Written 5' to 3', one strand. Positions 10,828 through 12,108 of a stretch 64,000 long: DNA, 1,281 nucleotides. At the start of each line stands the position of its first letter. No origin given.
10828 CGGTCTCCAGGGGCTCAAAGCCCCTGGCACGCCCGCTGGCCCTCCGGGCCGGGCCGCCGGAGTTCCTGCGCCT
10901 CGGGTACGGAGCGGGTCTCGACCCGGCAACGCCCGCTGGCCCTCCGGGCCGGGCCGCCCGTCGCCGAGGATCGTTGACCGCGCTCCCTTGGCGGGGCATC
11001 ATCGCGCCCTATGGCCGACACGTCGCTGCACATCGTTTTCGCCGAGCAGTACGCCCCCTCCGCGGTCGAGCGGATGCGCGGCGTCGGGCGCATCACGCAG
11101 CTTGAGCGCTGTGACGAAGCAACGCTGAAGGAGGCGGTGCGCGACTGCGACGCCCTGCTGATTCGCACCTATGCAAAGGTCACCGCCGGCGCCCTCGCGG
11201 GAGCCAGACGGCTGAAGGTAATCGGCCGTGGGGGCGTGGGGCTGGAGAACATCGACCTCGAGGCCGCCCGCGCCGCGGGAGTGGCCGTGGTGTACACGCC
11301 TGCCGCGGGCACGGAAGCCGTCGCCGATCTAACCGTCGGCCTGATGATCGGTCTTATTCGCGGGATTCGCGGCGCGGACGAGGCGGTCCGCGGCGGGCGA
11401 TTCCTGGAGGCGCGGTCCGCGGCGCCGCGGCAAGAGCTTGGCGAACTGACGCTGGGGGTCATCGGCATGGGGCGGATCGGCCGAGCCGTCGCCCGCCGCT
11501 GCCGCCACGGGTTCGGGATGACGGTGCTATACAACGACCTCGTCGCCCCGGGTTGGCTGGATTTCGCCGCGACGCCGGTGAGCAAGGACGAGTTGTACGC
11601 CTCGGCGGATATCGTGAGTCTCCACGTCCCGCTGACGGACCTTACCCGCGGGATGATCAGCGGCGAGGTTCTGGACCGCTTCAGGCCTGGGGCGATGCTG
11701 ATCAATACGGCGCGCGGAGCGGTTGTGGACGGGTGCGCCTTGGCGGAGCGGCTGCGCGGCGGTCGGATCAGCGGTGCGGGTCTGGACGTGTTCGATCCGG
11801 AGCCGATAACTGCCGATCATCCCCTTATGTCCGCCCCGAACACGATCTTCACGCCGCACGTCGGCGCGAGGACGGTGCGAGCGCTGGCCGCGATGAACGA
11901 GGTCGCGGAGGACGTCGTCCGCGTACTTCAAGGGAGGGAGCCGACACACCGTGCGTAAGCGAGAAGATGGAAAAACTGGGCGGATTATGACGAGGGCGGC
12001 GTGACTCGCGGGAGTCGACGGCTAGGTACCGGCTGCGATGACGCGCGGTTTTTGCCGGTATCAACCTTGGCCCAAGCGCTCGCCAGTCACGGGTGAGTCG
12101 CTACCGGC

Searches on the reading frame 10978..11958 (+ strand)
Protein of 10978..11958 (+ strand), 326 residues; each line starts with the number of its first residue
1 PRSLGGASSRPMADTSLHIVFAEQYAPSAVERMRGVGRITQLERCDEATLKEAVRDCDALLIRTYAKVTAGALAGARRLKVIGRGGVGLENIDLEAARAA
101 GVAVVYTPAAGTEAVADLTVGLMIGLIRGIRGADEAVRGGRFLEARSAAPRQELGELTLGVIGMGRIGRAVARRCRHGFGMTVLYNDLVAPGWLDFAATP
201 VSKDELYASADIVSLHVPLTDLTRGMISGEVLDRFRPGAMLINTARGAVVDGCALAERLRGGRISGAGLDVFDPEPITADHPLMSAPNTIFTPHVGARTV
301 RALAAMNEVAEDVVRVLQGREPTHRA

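Call 32: search_protein_families(library=pfam, proteins=[window:10978-11958:+], max_evalue=0.001)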
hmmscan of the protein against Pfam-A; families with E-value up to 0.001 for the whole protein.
window:10978-11958:+ (326 aa): 3 families
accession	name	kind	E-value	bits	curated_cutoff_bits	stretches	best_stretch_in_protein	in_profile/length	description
PF02826.25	2-Hacid_dh_C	-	9.1e-55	185.2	25.1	1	120-296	1-178/178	D-isomer specific 2-hydroxyacid dehydrogenase, NAD binding domain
PF00389.36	2-Hacid_dh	-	1.5e-26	93.1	24.6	1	20-325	2-132/134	D-isomer specific 2-hydroxyacid dehydrogenase, catalytic domain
PF03446.21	NAD_binding_2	-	0.00011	22.7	21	1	159-251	2-99/161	NAD binding domain of 6-phosphogluconate dehydrogenase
